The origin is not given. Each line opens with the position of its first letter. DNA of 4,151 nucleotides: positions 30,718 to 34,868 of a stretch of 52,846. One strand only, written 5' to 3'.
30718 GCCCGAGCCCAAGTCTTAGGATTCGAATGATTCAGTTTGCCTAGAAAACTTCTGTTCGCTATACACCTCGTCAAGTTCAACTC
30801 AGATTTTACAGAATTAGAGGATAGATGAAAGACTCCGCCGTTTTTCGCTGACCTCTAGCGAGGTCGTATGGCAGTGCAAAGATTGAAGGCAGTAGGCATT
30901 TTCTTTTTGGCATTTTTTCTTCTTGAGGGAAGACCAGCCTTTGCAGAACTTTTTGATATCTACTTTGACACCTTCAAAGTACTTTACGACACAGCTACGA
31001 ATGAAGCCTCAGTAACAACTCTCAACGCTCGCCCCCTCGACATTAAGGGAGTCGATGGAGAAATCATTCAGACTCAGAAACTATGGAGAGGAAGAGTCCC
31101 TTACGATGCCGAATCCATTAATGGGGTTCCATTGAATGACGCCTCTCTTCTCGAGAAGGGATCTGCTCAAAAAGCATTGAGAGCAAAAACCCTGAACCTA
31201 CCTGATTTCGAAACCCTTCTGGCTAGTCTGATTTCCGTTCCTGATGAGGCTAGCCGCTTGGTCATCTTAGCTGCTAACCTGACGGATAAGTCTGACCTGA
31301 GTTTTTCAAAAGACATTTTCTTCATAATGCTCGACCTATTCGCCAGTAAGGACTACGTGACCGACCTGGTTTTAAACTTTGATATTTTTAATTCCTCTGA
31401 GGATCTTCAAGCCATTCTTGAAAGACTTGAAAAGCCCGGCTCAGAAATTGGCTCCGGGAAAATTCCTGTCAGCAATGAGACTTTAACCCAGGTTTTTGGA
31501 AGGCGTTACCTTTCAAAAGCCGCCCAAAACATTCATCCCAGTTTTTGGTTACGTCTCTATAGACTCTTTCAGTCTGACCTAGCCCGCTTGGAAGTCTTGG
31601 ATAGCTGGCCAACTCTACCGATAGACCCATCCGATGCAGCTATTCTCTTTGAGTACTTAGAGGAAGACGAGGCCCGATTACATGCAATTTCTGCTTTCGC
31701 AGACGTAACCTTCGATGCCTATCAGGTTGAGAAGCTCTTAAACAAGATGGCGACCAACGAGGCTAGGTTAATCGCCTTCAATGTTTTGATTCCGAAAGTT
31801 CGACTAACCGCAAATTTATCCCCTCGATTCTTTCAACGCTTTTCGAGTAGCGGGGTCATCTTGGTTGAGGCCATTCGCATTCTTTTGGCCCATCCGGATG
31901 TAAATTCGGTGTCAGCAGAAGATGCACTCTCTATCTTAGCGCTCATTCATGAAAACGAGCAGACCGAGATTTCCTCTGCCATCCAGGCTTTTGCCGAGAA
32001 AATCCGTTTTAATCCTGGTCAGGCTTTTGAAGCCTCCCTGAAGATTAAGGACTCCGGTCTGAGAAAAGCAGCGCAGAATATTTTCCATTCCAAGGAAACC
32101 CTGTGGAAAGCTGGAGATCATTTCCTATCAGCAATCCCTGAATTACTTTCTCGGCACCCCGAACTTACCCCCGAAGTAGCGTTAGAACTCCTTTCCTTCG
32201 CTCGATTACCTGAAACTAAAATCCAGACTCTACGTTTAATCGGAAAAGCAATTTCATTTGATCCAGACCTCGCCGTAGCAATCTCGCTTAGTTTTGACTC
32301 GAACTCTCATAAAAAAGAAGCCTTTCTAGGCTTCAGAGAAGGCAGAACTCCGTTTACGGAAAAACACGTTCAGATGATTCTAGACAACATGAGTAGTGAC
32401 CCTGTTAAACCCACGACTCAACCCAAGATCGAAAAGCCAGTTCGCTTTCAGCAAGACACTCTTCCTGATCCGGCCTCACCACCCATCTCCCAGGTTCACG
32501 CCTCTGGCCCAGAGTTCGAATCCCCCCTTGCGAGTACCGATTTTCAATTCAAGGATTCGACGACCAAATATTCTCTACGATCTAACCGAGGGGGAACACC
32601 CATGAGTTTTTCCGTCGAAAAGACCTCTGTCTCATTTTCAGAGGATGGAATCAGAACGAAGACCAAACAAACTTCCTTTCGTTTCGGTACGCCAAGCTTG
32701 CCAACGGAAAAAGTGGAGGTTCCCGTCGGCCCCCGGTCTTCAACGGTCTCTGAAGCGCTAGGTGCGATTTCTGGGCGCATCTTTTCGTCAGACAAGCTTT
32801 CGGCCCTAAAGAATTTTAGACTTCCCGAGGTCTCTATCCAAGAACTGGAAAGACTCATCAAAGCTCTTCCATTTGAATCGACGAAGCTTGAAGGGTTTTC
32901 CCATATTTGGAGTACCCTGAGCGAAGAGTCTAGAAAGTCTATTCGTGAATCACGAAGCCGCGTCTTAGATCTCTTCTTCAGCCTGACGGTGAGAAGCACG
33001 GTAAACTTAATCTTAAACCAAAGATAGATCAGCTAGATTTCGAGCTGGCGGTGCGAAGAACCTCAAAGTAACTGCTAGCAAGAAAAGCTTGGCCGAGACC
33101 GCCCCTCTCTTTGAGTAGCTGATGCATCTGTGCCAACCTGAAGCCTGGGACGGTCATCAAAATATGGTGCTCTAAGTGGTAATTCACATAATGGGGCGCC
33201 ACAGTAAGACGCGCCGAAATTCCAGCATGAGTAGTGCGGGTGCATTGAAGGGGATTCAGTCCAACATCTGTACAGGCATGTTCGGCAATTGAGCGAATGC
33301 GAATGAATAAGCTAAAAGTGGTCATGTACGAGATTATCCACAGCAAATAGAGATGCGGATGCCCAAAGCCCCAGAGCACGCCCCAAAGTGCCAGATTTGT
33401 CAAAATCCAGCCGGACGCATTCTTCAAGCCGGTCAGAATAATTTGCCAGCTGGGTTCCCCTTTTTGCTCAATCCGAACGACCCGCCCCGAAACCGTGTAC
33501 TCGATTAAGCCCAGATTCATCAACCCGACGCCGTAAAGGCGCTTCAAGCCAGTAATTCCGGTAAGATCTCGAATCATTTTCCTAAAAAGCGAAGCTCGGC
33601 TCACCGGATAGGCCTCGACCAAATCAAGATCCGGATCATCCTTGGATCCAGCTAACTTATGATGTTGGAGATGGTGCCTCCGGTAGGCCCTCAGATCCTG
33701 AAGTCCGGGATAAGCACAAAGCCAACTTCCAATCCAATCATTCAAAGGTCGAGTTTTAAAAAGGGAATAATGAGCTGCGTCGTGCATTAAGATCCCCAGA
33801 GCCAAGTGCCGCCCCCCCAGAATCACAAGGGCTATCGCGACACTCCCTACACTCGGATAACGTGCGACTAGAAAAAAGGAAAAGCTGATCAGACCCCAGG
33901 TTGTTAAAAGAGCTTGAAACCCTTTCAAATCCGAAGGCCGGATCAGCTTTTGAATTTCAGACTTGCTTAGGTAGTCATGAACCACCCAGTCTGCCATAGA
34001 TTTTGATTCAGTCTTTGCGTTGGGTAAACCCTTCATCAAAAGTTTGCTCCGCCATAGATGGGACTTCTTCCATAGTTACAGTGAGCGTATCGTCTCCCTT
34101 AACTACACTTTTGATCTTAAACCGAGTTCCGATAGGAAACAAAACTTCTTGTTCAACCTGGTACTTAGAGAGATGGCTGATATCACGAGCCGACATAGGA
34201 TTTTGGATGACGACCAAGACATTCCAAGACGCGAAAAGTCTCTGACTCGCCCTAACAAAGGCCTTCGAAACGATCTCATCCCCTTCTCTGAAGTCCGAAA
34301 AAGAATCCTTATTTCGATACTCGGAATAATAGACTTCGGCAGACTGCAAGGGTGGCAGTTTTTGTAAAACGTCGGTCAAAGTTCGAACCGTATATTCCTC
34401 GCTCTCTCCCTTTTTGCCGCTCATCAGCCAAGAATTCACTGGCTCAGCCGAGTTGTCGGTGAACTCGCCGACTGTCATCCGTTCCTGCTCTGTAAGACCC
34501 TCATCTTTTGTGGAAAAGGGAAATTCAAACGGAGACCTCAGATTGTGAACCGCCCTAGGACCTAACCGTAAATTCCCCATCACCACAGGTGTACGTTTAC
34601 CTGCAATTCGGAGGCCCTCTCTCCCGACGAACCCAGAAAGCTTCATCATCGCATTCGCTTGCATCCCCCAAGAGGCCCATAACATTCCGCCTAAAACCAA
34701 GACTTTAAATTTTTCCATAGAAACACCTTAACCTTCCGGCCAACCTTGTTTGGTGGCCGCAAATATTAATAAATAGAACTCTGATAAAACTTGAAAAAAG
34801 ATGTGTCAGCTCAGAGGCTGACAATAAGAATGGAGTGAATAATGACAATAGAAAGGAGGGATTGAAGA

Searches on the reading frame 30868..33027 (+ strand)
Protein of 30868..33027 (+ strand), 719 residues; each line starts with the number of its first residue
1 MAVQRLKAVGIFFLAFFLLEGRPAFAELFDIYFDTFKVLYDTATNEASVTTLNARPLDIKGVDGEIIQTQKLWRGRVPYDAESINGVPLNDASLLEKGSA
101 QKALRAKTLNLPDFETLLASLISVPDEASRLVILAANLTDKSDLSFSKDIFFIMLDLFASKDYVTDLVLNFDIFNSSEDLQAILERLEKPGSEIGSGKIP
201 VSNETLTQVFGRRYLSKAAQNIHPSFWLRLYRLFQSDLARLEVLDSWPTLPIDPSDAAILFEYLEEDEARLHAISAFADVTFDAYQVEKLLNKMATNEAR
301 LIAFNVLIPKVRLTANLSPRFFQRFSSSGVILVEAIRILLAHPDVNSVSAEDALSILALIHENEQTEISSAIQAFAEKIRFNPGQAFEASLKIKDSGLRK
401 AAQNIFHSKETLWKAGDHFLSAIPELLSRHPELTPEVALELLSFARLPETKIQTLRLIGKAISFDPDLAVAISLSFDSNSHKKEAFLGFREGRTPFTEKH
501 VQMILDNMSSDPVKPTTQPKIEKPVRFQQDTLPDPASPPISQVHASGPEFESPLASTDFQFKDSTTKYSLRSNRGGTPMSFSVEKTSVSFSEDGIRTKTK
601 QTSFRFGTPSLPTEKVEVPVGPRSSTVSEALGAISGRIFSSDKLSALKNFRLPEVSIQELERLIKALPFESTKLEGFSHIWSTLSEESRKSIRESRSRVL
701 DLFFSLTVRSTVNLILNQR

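Call 12: search_protein_families(library=pfam, proteins=[window:30868-33027:+], max_evalue=0.001)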
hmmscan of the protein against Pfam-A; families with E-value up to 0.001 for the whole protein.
window:30868-33027:+ (719 aa): 1 family
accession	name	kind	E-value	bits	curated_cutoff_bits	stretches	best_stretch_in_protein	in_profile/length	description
PF14771.11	DUF4476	-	0.00077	20.1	22.5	0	634-675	14-56/91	Domain of unknown function (DUF4476)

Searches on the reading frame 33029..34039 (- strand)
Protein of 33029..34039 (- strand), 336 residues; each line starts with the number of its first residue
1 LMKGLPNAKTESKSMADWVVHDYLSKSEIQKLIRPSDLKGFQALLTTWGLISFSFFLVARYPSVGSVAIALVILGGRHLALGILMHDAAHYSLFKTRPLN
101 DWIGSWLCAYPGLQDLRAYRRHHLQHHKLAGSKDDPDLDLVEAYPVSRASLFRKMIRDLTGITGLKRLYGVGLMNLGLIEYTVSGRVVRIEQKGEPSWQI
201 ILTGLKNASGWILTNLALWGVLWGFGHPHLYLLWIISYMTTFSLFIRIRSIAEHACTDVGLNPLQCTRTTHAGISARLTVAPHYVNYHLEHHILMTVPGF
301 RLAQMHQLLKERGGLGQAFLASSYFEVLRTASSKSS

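Call 74: search_protein_families(library=pfam, proteins=[window:33029-34039:-], max_evalue=0.001)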
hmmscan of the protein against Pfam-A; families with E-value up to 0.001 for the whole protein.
window:33029-34039:- (336 aa): 1 family
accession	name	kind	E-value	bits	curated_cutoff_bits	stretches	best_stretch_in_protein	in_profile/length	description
PF00487.30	FA_desaturase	-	3.7e-35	122.4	29.7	1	67-312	6-241/253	Fatty acid desaturase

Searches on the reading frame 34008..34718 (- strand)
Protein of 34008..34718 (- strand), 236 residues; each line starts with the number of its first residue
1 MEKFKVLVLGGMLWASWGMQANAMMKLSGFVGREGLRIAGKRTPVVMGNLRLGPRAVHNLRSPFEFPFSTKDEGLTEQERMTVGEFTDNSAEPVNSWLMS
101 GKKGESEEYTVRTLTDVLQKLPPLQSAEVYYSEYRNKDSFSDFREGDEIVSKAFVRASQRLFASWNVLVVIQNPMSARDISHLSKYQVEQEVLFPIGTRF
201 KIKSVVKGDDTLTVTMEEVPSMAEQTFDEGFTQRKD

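Call 74: search_protein_families(library=pfam, proteins=[window:34008-34718:-], max_evalue=0.001)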
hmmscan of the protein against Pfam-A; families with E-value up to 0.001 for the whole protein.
window:34008-34718:- (236 aa): 1 family
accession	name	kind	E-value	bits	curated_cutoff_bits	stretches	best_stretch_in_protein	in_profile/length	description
PF03496.20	ADPrib_exo_Tox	-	6e-08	32.7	23.4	1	73-207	14-178/196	ADP-ribosyltransferase exoenzyme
